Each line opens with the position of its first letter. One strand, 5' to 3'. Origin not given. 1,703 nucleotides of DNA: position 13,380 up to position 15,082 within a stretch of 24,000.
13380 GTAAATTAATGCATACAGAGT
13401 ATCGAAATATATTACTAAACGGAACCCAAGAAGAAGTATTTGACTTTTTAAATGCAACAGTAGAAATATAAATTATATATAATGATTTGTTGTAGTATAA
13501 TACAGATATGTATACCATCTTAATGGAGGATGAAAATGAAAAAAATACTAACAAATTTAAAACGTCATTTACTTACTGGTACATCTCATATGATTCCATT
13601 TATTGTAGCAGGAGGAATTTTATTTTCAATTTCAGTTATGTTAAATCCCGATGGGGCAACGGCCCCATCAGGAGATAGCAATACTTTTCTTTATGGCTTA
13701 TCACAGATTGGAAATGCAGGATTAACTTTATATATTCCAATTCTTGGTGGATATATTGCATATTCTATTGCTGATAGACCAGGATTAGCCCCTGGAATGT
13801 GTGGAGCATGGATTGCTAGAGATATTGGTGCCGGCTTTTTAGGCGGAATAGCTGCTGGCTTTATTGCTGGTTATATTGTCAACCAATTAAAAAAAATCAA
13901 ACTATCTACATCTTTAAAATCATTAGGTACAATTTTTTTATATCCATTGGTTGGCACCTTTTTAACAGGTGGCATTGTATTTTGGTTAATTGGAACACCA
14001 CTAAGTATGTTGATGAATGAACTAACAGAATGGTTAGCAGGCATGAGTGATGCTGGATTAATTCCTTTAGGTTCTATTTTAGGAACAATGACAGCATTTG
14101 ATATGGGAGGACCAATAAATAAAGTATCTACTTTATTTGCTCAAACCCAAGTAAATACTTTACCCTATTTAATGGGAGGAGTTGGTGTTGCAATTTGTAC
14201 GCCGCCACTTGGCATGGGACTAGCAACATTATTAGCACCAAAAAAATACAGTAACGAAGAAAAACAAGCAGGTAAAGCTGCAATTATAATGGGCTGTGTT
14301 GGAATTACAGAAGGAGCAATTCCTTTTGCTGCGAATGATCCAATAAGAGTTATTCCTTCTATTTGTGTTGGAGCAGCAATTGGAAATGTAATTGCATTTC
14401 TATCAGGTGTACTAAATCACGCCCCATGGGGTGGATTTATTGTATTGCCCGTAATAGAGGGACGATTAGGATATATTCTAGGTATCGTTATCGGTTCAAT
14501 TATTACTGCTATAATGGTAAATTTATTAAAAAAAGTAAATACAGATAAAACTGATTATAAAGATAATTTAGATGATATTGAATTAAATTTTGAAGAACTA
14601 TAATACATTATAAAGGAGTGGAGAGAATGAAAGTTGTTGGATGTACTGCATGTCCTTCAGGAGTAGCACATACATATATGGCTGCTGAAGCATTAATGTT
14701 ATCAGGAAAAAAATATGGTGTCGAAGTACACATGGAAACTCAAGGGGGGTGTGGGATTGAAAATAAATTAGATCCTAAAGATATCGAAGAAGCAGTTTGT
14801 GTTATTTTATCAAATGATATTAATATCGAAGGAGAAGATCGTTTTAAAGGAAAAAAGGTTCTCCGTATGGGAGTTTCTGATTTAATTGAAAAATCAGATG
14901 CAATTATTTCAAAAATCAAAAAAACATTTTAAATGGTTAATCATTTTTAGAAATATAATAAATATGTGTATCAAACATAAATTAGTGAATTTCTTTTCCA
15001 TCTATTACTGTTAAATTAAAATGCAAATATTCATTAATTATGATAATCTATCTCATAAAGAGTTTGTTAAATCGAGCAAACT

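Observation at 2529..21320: Recurrent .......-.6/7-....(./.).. palindrome at a fixed position upstream of GH92 and PTS promoters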

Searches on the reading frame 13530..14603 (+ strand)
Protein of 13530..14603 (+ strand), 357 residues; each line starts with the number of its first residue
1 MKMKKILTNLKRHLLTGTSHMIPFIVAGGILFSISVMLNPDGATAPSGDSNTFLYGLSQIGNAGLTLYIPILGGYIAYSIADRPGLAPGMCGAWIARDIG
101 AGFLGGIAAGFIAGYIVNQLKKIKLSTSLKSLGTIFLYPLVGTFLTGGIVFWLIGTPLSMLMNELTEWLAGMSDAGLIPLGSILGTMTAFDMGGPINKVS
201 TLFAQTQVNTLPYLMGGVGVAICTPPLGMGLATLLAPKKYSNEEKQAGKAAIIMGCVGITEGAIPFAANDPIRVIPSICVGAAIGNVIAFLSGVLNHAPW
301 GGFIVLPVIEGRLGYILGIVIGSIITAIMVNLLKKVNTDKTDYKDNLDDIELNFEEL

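Call 10: search_protein_families(library=pfam, proteins=[window:13530-14603:+])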
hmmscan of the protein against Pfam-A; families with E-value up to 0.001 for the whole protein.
window:13530-14603:+ (357 aa): 1 family
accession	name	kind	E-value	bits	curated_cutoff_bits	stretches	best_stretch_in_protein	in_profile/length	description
PF02378.23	PTS_EIIC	-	2.4e-18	66.7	30.7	1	20-279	6-317/319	Phosphotransferase system, EIIC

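Call 31: search_protein_families(library=ncbifam, proteins=[window:13530-14603:+])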
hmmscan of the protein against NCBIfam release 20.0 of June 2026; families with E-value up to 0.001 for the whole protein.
window:13530-14603:+ (357 aa): 5 families
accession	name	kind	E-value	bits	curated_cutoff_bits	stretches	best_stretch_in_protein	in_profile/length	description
NF007787.0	PRK10478.1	equivalog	6.6e-147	489.1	426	1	4-356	5-358/359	PTS fructose transporter subunit EIIC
TIGR01427.1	PTS_IIC_fructo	subfamily_domain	1.3e-88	297.7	157.55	1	4-334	9-346/346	fructose-specific PTS transporter subunit EIIC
NF007984.0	PRK10712.1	equivalog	8.1e-83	278.8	793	1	8-340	224-558/563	PTS fructose transporter subunit IIBC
NF007293.0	PRK09765.1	equivalog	2e-67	228.2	763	1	3-344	280-633/639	PTS 2-O-a-mannosyl-D-glycerate transporter subunit IIABC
NF008493.0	PRK11404.1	equivalog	2.1e-52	178.3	806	1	9-340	127-470/483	PTS fructose-like transporter subunit IIBC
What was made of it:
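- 13022..14932 (+): Split fructose-family PTS: EIIA 13022-13471, EIIC 13530-14603, EIIB 14618-14932. It is probably co-transcribed with the regulator and is the presumed sensor transporter. Pfam (call 10) and NCBIfam (call 31).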

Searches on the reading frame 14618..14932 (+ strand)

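Call 10: search_protein_families(library=pfam, proteins=[window:14618-14932:+])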
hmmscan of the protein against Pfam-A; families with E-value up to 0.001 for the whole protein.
window:14618-14932:+ (104 aa): 1 family
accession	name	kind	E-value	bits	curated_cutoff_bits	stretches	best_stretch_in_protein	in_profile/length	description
PF02302.22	PTS_IIB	-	7.1e-17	62.3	23.6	1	9-98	3-89/90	PTS system, Lactose/Cellobiose specific IIB subunit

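Call 31: search_protein_families(library=ncbifam, proteins=[window:14618-14932:+])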
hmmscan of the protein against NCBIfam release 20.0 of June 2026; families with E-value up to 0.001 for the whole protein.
window:14618-14932:+ (104 aa): 6 families
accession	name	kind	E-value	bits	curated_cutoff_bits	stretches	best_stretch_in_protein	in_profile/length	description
NF007783.0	PRK10474.1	equivalog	6.1e-42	142.2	135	1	4-103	2-101/106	PTS fructose-like transporter subunit IIB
TIGR00829.1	FRU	subfamily_domain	1.8e-27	95.5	76.85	1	7-90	1-84/85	fructose PTS transporter subunit IIB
NF007293.0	PRK09765.1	equivalog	1.3e-24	86.7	763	1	4-99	165-260/639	PTS 2-O-a-mannosyl-D-glycerate transporter subunit IIABC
NF008493.0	PRK11404.1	equivalog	3.8e-24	85.1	806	1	3-101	4-104/483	PTS fructose-like transporter subunit IIBC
NF007747.0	PRK10427.1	equivalog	6.9e-24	84.2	153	1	4-102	3-101/114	PTS fructose-like transporter subunit IIB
NF007984.0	PRK10712.1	equivalog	1.3e-19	70.2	793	1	4-92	104-191/563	PTS fructose transporter subunit IIBC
